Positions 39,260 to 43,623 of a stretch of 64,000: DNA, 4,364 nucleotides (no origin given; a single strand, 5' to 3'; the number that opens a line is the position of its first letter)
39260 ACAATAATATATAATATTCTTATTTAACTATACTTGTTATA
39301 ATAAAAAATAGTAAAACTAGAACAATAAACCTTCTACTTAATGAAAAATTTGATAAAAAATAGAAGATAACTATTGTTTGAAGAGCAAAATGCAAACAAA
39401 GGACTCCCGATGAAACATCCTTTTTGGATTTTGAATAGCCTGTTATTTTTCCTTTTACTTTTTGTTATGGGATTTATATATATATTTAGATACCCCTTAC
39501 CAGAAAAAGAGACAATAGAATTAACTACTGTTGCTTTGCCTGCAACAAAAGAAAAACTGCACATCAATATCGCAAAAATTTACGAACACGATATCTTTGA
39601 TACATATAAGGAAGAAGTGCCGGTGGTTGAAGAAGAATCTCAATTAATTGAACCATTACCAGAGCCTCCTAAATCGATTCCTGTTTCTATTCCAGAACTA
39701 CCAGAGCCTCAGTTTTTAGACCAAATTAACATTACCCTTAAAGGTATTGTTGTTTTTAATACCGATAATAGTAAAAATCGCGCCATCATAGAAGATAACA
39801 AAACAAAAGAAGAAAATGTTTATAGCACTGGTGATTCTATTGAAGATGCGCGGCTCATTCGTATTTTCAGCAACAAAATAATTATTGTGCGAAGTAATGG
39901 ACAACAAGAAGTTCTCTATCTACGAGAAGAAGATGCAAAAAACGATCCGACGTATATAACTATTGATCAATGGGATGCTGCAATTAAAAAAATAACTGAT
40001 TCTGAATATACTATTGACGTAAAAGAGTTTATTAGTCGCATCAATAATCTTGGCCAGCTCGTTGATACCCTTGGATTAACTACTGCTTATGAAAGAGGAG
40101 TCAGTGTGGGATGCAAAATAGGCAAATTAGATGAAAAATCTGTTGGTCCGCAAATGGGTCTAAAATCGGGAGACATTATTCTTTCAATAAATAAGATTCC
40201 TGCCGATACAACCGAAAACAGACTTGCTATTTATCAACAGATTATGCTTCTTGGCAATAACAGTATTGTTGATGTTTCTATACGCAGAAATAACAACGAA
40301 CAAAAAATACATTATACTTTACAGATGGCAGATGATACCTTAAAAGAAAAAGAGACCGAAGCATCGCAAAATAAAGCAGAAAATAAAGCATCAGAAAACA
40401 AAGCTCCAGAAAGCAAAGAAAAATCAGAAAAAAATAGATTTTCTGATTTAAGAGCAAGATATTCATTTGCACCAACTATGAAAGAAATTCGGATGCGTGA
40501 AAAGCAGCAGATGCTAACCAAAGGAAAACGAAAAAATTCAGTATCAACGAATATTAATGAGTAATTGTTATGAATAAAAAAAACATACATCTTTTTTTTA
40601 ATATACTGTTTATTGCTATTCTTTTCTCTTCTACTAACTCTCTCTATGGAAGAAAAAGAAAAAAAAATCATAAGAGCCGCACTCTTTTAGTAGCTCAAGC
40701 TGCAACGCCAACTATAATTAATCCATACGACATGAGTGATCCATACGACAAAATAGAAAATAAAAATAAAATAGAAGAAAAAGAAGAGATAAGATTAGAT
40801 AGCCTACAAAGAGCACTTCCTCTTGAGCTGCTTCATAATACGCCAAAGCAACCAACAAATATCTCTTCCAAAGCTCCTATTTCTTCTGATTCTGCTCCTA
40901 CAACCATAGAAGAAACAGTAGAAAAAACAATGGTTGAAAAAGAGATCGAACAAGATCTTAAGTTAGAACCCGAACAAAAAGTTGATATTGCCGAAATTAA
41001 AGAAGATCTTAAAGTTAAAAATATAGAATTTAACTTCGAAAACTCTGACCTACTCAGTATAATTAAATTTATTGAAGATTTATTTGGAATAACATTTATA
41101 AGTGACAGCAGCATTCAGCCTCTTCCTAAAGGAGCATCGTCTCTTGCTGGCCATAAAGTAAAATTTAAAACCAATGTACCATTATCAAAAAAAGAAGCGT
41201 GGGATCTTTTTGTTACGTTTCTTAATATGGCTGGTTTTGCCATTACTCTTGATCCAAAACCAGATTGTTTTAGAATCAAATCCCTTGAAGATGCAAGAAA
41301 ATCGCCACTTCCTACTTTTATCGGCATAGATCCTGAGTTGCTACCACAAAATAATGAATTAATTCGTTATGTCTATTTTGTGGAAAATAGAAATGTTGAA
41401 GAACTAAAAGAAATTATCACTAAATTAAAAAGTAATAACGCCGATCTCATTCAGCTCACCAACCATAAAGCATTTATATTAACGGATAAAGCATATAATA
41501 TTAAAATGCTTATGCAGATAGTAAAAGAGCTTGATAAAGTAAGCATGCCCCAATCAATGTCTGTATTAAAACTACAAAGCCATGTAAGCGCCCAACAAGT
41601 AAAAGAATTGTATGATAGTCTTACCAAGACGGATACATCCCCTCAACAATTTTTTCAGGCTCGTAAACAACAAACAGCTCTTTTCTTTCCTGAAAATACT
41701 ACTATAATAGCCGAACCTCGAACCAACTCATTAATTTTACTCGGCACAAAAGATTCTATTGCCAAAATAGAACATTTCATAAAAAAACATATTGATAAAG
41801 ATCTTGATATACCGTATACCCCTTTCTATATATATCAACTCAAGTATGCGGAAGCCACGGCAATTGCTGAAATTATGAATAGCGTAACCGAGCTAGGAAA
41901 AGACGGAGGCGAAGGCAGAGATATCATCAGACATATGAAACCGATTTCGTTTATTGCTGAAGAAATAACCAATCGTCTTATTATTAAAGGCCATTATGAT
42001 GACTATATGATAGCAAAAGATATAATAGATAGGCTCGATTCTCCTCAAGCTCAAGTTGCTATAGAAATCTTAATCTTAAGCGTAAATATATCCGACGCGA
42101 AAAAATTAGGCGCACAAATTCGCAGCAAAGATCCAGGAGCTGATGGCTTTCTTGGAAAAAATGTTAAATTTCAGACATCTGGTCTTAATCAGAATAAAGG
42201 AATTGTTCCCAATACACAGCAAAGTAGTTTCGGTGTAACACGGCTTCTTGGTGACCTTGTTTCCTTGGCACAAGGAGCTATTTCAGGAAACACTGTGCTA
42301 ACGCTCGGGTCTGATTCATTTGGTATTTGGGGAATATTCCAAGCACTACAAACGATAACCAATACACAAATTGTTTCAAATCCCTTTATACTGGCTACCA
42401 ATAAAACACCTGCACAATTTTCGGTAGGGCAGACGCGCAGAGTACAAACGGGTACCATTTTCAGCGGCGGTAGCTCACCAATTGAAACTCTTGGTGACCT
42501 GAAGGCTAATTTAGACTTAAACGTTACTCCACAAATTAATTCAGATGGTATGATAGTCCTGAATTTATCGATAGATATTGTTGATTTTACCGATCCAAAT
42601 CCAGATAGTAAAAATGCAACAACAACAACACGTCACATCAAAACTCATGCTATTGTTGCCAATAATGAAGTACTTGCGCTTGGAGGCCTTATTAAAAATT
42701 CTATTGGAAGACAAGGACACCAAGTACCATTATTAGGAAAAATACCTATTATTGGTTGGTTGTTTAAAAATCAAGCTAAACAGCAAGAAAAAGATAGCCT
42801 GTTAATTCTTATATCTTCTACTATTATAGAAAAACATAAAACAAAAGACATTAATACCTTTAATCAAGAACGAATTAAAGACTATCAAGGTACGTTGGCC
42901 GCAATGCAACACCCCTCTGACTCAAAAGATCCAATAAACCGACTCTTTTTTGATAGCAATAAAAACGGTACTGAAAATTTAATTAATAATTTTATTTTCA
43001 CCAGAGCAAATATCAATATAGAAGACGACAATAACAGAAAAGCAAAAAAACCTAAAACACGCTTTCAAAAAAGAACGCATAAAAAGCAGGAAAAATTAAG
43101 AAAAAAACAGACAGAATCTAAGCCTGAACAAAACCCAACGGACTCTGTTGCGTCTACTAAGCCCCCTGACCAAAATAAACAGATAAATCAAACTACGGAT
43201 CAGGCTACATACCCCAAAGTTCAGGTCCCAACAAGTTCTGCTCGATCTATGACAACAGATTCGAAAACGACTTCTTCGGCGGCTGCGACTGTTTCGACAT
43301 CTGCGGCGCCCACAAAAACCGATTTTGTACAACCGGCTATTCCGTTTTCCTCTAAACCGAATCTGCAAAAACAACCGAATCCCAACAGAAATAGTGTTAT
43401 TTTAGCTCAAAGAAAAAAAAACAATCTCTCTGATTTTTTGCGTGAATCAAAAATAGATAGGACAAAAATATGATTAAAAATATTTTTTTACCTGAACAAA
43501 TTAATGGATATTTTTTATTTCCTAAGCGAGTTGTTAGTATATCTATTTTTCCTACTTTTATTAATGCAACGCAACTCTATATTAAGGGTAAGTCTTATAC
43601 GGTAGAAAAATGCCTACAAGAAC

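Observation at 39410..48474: Translationally coupled five-gene envelope operon with two secretins around a PilM-PilN fusion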

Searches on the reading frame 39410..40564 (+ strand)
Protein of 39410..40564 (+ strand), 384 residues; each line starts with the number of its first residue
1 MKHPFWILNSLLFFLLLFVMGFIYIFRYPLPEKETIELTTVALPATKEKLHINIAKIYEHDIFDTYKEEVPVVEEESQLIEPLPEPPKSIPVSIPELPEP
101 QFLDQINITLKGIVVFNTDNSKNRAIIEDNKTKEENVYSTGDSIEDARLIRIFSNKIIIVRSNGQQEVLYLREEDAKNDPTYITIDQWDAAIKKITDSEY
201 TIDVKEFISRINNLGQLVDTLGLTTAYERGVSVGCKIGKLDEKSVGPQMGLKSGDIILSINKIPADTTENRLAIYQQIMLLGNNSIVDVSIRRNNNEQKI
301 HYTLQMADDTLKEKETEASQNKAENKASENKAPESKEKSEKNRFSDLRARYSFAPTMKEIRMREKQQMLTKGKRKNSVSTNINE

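Call 3: search_protein_families(library=pfam, proteins=[window:39410-40564:+], max_evalue=0.1)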
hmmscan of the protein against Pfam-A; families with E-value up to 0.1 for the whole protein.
window:39410-40564:+ (384 aa): 4 families
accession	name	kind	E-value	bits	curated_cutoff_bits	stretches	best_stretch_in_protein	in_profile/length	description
PF11356.14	T2SSC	-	6e-08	33.1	27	1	46-171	38-141/141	Type II secretion system protein C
PF17820.7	PDZ_6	-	0.00063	19.9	27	1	241-269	6-34/54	PDZ domain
PF13180.12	PDZ_2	-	0.018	15.8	27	1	248-301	27-77/80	PDZ domain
PF00595.29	PDZ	-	0.036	14.9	23.2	1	221-267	12-59/81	PDZ domain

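Call 4: search_protein_families(library=ncbifam, proteins=[window:39410-40564:+], max_evalue=0.1)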
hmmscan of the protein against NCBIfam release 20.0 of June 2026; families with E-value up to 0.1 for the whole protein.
window:39410-40564:+ (384 aa): 10 families
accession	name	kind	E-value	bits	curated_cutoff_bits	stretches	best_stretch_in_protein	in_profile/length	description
NF041515.1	GspC_delta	equivalog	4e-22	79.3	150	1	41-304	45-310/311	type II secretion system protein GspC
TIGR01713.1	typeII_sec_gspC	equivalog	1.4e-07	31.3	101.6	1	105-301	80-256/259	type II secretion system protein GspC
TIGR02037.1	degP_htrA_DO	subfamily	1.5e-06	27.4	416.2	1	230-338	256-360/434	Do family serine endopeptidase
NF008147.1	PRK10898.1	equivalog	0.00085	18.5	408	1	233-305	279-348/352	outer membrane-stress sensor serine endopeptidase DegS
NF041616.1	T2SS_C_SYNERG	exception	0.0037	16.6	200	1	223-304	217-295/296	type II secretion system protein GspC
NF041199.1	trx7_PDZ_seleno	equivalog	0.0062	15.5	300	1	234-303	318-389/390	Trx7/PDZ domain-containing (seleno)protein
TIGR00054.1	TIGR00054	equivalog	0.028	13.3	147.55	1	182-303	156-268/421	RIP metalloprotease RseP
TIGR01486.1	HAD-SF-IIB-MPGP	subfamily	0.033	13.5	164.75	1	121-172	177-233/257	mannosyl-3-phosphoglycerate phosphatase family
TIGR01485.1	SPP_plant-cyano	equivalog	0.05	13.1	183.65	1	131-184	180-231/249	sucrose-phosphate phosphatase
NF040960.1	MamE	equivalog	0.065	11.8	800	1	231-332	465-563/659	magnetosome formation protease MamE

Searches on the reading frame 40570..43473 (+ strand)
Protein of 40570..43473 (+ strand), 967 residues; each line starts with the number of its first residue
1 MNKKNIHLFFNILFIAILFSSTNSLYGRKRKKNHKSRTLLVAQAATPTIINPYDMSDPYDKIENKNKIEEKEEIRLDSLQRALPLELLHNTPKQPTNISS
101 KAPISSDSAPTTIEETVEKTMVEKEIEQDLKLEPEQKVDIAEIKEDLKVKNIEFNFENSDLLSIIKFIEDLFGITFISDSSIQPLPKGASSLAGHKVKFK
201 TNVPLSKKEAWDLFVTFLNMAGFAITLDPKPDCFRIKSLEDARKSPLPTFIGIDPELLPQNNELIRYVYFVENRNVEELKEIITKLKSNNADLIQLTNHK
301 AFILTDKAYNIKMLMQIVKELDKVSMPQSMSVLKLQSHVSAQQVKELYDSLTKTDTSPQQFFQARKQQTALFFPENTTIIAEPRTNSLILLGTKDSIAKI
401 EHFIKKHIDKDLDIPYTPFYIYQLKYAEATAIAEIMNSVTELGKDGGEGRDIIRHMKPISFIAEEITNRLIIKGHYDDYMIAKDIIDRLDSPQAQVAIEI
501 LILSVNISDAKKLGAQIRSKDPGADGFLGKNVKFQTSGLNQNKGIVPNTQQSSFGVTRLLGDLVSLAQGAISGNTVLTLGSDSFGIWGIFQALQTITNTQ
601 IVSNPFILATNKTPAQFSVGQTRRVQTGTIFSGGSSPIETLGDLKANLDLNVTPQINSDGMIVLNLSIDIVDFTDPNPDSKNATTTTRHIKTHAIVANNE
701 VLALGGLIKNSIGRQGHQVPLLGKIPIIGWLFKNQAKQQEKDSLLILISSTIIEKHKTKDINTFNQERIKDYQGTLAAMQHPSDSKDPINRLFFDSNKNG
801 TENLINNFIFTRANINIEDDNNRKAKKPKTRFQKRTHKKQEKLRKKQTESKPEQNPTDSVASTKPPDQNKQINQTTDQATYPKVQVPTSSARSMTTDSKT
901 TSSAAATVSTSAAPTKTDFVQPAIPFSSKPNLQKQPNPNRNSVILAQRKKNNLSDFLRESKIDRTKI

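Call 3: search_protein_families(library=pfam, proteins=[window:40570-43473:+], max_evalue=0.1)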
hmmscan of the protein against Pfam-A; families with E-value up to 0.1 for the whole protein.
window:40570-43473:+ (967 aa): 4 families
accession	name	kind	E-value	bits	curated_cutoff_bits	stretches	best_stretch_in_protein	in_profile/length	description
PF00263.26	Secretin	-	4.9e-35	121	27.5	1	592-754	1-169/169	Bacterial type II and III secretion system protein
PF03958.22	Secretin_N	-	2.5e-18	66.5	28.2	3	338-406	8-62/69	Bacterial type II/III secretion system short domain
PF21305.2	type_II_gspD_N0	-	2.3e-06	27.8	27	1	154-226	1-62/71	GspD-like, N0 domain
PF25264.1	DUF7864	-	0.079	13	27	0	262-348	13-94/182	Domain of unknown function (DUF7864)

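Call 4: search_protein_families(library=ncbifam, proteins=[window:40570-43473:+], max_evalue=0.1)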
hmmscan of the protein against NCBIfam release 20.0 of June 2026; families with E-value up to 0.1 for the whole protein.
window:40570-43473:+ (967 aa): 8 families
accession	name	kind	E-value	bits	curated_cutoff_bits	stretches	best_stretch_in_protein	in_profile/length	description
TIGR02517.1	type_II_gspD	equivalog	6e-82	276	351.35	1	154-758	1-595/600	type II secretion system secretin GspD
TIGR02515.1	IV_pilus_PilQ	subfamily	4.3e-40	138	284.35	1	422-753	102-427/428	type IV pilus secretin PilQ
TIGR02516.1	type_III_yscC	equivalog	2.4e-31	108.8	238.45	2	432-754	175-462/463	type III secretion system outer membrane ring subunit SctC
TIGR02519.1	pilus_MshL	equivalog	7.2e-27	94.1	250.2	1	492-753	33-290/290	pilus (MSHA type) biogenesis protein MshL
NF010083.0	PRK13568.1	equivalog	3e-23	82.3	554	2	592-754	258-418/419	DNA uptake porin HofQ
NF007851.2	PRK10560.1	exception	6.9e-17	61.4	598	2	592-754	250-410/412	DNA uptake porin HofQ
NF011873.0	PRK15346.1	equivalog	3.1e-13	49.2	524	2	591-755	334-496/499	EscC/YscC/HrcC family type III secretion system outer membrane ring protein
NF042912.1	Amuc_1098_fam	equivalog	2.6e-12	45.6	750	1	687-754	730-797/805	Amuc_1098 family type IV pilus outer membrane protein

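Call 28: search_solved_structures(query=window:40570-43470:+, max_evalue=0.00001, show_alignments=0)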
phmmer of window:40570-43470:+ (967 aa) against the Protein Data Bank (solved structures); distinct sequences matched with E-value up to 0.00001: 21.
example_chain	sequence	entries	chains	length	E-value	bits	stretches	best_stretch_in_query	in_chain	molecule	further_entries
5zdh_A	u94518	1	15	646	3.1e-45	157.9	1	195-760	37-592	Type II secretion system protein D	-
5wq7_A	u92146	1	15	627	4.4e-42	147.5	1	154-756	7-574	Putative type II secretion system protein D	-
5wq8_A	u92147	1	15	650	2.8e-41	144.8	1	196-763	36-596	Type II secretion system protein D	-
5wq9_A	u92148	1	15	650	1.9e-40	142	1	196-763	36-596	Type II secretion system protein D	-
6hcg_A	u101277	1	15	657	6.5e-38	133.7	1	204-755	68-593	Type II secretion system protein D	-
5wln_G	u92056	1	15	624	4.1e-36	127.7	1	154-756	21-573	Type II secretion system protein D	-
6i1x_A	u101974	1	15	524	6.5e-36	127.1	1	262-755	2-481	Type II secretion system protein D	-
6i1y_A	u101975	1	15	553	4e-34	121.2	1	265-763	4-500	General secretion pathway protein GspD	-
5w68_A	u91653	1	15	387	3.4e-30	108.2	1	421-760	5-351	Putative type II secretion protein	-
9k8v_A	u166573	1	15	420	8.4e-29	103.5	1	422-763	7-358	General secretion pathway protein D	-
6w6m_A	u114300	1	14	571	1.5e-25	92.8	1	446-753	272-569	Type IV pilus secretin PilQ family protein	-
9sh1_A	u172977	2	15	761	1.7e-20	76.1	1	396-756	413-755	Type IV pilus biogenesis and competence protein PilQ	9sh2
4av2_A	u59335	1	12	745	9e-20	73.7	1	396-752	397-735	TYPE IV PILUS BIOGENESIS AND COMPETENCE PROTEIN PILQ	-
6ve2_A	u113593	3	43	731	3.4e-17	65.1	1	389-754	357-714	Fimbrial assembly protein PilQ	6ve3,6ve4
9x0w_A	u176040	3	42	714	3.4e-17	65.1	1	389-753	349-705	Fimbrial assembly protein PilQ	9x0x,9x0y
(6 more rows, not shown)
